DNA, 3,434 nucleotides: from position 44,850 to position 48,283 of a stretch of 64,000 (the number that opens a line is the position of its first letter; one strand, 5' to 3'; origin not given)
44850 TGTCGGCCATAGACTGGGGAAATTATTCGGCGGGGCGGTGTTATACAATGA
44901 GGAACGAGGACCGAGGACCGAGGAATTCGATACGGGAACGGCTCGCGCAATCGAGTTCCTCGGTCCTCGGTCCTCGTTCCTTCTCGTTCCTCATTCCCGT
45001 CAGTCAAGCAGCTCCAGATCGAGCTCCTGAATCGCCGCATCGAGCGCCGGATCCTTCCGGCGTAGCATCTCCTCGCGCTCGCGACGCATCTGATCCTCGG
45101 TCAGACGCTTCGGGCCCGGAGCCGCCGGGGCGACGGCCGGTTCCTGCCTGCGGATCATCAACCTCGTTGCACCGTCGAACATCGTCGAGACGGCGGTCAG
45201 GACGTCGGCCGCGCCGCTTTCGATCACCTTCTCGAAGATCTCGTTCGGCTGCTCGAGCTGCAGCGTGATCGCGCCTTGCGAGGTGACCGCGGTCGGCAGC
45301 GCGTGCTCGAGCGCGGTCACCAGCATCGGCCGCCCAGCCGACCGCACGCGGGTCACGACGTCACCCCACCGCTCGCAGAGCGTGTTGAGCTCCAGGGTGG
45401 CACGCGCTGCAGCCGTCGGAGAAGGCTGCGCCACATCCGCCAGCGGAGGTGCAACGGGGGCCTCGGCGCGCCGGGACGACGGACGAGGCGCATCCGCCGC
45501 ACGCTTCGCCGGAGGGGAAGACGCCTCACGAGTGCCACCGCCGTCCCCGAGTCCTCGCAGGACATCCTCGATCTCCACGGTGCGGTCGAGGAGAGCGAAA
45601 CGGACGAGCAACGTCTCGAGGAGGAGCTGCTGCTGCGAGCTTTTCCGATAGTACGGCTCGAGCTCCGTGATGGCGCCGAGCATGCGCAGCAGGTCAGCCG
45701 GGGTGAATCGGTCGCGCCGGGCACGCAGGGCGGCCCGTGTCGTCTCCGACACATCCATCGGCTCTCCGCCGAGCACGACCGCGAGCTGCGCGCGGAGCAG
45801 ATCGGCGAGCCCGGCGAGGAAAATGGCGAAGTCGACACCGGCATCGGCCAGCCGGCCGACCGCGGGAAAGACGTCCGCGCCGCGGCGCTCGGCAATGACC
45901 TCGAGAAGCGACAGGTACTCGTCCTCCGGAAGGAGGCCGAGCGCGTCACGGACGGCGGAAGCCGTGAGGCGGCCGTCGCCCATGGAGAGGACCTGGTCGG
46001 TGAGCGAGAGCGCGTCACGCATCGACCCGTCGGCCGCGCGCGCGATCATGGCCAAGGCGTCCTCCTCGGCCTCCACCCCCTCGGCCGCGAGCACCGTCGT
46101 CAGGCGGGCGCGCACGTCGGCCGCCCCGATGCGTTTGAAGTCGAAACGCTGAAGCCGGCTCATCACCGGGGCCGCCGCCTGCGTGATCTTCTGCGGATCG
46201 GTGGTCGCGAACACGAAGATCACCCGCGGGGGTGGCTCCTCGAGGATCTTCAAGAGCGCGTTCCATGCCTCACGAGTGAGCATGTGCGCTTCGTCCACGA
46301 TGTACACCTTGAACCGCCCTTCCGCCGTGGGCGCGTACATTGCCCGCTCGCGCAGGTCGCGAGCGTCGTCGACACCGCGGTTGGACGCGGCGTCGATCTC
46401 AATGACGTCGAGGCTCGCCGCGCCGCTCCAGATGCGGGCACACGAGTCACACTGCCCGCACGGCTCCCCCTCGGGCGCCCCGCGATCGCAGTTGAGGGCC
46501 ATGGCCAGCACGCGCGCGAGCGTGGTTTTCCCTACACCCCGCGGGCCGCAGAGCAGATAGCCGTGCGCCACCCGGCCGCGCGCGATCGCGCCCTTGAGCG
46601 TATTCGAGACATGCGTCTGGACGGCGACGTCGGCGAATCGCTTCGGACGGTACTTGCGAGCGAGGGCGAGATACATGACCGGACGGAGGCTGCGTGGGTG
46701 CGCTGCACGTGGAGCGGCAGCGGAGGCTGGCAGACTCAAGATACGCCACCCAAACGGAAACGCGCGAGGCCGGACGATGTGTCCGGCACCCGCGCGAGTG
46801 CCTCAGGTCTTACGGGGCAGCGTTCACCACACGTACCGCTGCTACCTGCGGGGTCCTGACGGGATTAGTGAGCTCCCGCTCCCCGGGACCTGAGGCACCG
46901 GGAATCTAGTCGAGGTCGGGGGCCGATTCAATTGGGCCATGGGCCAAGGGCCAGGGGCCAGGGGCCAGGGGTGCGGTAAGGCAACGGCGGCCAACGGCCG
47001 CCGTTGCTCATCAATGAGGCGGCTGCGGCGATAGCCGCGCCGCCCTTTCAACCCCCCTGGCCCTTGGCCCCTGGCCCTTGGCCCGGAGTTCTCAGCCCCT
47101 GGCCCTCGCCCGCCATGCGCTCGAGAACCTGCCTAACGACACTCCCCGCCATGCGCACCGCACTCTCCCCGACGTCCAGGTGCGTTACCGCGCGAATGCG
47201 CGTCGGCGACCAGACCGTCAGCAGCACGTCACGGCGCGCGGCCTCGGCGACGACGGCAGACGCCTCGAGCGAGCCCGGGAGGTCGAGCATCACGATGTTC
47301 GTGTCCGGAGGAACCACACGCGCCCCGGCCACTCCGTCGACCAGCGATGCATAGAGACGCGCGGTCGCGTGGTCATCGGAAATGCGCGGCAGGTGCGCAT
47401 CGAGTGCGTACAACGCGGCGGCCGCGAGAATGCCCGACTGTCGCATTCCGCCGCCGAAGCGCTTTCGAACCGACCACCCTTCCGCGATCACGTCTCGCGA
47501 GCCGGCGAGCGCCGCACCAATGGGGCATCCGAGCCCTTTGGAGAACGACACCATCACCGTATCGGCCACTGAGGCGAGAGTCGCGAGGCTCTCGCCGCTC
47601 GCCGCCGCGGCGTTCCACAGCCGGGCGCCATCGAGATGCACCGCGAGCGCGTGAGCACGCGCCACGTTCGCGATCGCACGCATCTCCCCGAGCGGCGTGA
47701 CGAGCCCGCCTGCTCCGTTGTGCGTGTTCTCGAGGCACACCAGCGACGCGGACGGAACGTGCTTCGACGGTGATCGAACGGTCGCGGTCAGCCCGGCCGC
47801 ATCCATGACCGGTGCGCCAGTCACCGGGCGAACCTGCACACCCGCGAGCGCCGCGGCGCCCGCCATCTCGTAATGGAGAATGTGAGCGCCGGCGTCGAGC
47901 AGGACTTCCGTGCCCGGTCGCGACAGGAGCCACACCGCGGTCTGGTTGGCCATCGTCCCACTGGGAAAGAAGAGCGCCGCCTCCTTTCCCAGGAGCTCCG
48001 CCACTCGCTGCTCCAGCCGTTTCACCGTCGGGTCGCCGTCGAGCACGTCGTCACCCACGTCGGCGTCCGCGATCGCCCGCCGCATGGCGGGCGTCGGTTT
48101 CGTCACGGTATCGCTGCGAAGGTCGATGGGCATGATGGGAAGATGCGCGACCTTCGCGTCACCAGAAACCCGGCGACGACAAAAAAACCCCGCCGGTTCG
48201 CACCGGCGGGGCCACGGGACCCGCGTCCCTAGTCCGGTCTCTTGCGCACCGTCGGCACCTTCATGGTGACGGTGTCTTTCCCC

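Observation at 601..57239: Family of gene-3'-end palindromes whose arms are tandem 7- or 9-nt repeats (8 loci in 64 kb)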

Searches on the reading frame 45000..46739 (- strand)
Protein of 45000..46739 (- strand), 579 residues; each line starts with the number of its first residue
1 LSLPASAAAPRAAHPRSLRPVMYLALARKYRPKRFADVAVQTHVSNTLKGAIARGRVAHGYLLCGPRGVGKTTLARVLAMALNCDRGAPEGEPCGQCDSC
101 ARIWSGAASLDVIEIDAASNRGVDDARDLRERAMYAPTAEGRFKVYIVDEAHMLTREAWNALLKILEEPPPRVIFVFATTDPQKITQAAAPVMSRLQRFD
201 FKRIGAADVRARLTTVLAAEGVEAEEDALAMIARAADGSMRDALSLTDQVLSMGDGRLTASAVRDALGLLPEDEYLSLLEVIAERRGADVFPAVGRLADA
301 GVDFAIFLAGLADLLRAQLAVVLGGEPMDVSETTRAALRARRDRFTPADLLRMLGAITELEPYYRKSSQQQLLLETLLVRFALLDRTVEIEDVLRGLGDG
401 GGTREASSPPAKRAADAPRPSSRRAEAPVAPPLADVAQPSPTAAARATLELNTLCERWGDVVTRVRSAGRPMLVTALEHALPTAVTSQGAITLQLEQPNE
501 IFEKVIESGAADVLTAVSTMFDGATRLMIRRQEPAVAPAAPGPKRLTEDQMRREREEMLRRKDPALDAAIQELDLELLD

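Call 16: find_related_loci(query=window:45000-46739:-, collection=genome_contigs, flank=10000)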
Query window:45000-46739:- (579 aa) in genome_contigs; peptide patterns used: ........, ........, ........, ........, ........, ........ (x = any residue, [..] = any of these).
600 stretches matched a pattern (row limit reached: there are more); 534 encode a relative of the query (tblastn E <= 1e-3); the best 80 are kept; 80 distinct loci.
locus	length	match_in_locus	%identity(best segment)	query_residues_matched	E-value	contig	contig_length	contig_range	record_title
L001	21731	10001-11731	77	19-570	0e+0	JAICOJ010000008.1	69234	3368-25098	MAG: Gemmatimonadaceae bacterium isolate OFX_bin.8 k141_1997632_length_69234_cov_15.9576, whole genome shotgun sequence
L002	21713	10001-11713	78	22-570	0e+0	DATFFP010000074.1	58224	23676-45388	MAG TPA_asm: Gemmatimonadaceae bacterium isolate SMAG_U8639 k141_1943560, whole genome shotgun sequence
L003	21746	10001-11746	77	13-570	0e+0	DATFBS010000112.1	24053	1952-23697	MAG TPA_asm: Gemmatimonadaceae bacterium isolate SMAG_U8534 k141_532661, whole genome shotgun sequence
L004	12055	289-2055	76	6-570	0e+0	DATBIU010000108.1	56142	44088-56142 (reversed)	MAG TPA_asm: Gemmatimonadaceae bacterium isolate SMAG_U3902 k141_1754209, whole genome shotgun sequence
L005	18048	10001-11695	96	15-579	0e+0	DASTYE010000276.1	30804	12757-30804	MAG TPA_asm: Gemmatimonadaceae bacterium isolate SMAG_U2433 k141_1559041, whole genome shotgun sequence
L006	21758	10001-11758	64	11-570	0e+0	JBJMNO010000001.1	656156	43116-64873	MAG: Gemmatimonadaceae bacterium isolate H3_16_all_fractions_metab_conc_60_63_0 k255_300017, whole genome shotgun sequen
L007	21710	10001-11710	63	1-579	0e+0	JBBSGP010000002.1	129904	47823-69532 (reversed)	MAG: Gemmatimonadales bacterium isolate LS2_sbin.42 LS2_sbin.42_K_714412_L_129904_cov_57.7523, whole genome shotgun sequ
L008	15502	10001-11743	63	24-579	0e+0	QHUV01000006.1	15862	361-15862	MAG: Gemmatimonadetes bacterium isolate AG2 14_0929_09_20cm_scaffold_855_curated, whole genome shotgun sequence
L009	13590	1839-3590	64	21-579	0e+0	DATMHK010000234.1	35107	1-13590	MAG TPA_asm: Gemmatimonadaceae bacterium isolate SMAG_U13513 k141_1918806, whole genome shotgun sequence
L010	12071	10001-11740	63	4-569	0e+0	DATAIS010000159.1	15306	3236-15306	MAG TPA_asm: Gemmatimonadaceae bacterium isolate SMAG_U6890 k141_328199, whole genome shotgun sequence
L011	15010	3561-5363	60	4-579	0e+0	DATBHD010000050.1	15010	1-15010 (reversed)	MAG TPA_asm: Gemmatimonadaceae bacterium isolate SMAG_U3855 k141_2098307, whole genome shotgun sequence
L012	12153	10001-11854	59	1-577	0e+0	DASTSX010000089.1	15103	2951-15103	MAG TPA_asm: Gemmatimonadaceae bacterium isolate SMAG_U2291 k141_708439, whole genome shotgun sequence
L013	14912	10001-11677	63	20-570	0e+0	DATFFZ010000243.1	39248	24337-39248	MAG TPA_asm: Gemmatimonadaceae bacterium isolate SMAG_U8649 k141_2168918, whole genome shotgun sequence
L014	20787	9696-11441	60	22-567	0e+0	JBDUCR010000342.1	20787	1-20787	MAG: bacterium isolate cluster4_bin.51 NODE_4576_length_20787_cov_19.874542, whole genome shotgun sequence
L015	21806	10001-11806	60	15-570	0e+0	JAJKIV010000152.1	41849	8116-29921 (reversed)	MAG: Gemmatimonas sp. isolate b76_HoplandSoilSeptJan k101_2337076, whole genome shotgun sequence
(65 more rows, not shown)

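Call 61: search_protein_families(library=pfam, proteins=[window:45000-46676:-])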
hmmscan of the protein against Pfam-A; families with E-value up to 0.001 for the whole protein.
window:45000-46676:- (558 aa): 9 families
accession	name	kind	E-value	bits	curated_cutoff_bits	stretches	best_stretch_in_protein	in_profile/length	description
PF13177.12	DNA_pol3_delta2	-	1.5e-34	119.8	27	1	20-182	2-159/161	DNA polymerase III, delta subunit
PF22608.2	DNAX_ATPase_lid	-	2.1e-19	69.4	27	1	188-235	2-49/49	DNA polymerase III clamp loader subunit, ATPase lid domain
PF00004.35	AAA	-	1.2e-10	42.3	21.2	1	40-177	1-125/131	ATPase family associated with various cellular activities (AAA)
PF13401.12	AAA_22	-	3e-09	37.7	27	1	41-156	9-122/130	AAA domain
PF12169.13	DNA_pol3_gamma3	-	3.3e-09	37.1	24.4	1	238-368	2-135/143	DNA polymerase III subunits gamma and tau domain III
PF05496.18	RuvB_N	-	3e-06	27.5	27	1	10-70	2-66/159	Holliday junction DNA helicase RuvB P-loop domain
PF13604.12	AAA_30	-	3.4e-06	27.4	27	1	41-155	22-122/191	AAA domain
PF13191.12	AAA_16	-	5.7e-05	24.1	32.6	1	28-147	17-129/167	AAA ATPase domain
PF07728.20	AAA_5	-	7.2e-05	23.2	22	0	41-63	3-26/139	AAA domain (dynein-related subfamily)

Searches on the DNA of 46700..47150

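Call 31: search_rna_families(source=window, start=46700, end=47150, threshold=evalue, max_evalue=1, show_alignments=1)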
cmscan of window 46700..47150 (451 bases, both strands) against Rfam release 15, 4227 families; matches with E-value up to 1: 14.
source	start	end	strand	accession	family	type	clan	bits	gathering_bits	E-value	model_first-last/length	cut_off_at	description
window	46914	47104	+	RF04159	MIR1437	Gene; miRNA;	-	47.7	168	4e-07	1-192/192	no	MIR1437 microRNA precursor family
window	46799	46894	-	RF00169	Bacteria_small_SRP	Gene;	CL00003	37.9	40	1.2e-06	1-97/97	no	Bacterial small signal recognition particle RNA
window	46930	47096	+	RF04119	MIR1858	Gene; miRNA;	-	34.3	137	0.00035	1-197/197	no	MIR1858 microRNA precursor family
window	46946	47076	-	RF00102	VA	Gene;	-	27.3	62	0.018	1-159/159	no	VA RNA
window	46936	47087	-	RF03413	MIR904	Gene; miRNA;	-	26.5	80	0.0028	1-141/141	no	MIR904 microRNA precursor family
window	46942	47083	+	RF03878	mir-B6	Gene; miRNA;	-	26.1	89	0.23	1-83/83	no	mir-B6 microRNA precursor family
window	46942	47083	-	RF03878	mir-B6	Gene; miRNA;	-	25.9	89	0.27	1-83/83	no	mir-B6 microRNA precursor family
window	46940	47085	+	RF00981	mir-939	Gene; miRNA;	-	24.5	84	0.05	1-82/82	no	mir-939 microRNA precursor family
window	46931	47096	+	RF03413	MIR904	Gene; miRNA;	-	24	80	0.013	1-141/141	no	MIR904 microRNA precursor family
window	46796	46900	+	RF00952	mir-650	Gene; miRNA;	-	20.7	100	0.12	1-91/91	no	mir-650 microRNA precursor family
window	46942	47083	-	RF03935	mir-763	Gene; miRNA;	-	19.3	100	0.24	15-105/120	no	mir-763 microRNA precursor family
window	46955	47068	-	RF03829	mir-1257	Gene; miRNA;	-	18.7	50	0.92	1-118/118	no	mir-1257 microRNA precursor family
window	47004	47064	-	RF02621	BSnc120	Gene; sRNA;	-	18.6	114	0.18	1-88/88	no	Brucella sRNA 120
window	46923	47090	-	RF00216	IRES_c-myc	Cis-reg; IRES;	-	12.8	40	0.19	1-302/302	no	c-myc internal ribosome entry site (IRES)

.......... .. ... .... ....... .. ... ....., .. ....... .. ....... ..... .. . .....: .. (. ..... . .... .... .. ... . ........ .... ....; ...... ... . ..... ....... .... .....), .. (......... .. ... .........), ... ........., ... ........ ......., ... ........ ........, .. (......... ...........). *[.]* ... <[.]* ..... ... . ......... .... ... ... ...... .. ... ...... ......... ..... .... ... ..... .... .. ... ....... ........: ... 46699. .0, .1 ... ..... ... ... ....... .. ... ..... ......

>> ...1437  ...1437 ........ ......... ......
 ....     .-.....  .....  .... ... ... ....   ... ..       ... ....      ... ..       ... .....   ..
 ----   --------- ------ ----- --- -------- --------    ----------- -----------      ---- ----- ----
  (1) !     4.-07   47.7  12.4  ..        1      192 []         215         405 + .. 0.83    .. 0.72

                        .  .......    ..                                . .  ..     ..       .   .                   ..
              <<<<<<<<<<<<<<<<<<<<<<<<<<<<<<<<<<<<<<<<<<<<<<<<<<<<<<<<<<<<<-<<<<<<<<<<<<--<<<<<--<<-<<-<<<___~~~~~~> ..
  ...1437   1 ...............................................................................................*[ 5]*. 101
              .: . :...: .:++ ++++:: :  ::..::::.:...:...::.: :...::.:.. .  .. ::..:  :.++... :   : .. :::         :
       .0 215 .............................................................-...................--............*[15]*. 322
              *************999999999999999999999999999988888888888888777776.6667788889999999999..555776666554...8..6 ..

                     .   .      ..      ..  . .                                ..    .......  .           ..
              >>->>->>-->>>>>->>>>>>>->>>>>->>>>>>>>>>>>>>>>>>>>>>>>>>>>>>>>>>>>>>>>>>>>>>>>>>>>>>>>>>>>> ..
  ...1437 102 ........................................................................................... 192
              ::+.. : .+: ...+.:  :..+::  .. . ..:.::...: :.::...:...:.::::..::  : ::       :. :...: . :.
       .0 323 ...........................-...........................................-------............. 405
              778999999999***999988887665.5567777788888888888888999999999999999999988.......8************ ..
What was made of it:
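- Tried and rejected: In E-value mode, E7 matched only miRNA-precursor models, which are generic long hairpins (call 31).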

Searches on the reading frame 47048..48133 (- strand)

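Call 61: search_protein_families(library=pfam, proteins=[window:47048-48133:-])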
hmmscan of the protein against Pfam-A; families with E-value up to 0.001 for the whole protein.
window:47048-48133:- (361 aa): 3 families
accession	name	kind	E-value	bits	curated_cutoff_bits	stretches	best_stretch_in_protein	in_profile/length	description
PF01212.27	Beta_elim_lyase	-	6.8e-96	321.4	27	1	4-285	1-285/288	Beta-eliminating lyase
PF00155.27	Aminotran_1_2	-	2.7e-16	60.1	19.7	1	11-307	17-332/361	Aminotransferase class I and II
PF01053.26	Cys_Met_Meta_PP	-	2.3e-05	23.5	27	1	33-85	50-102/381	Cys/Met metabolism PLP-dependent enzyme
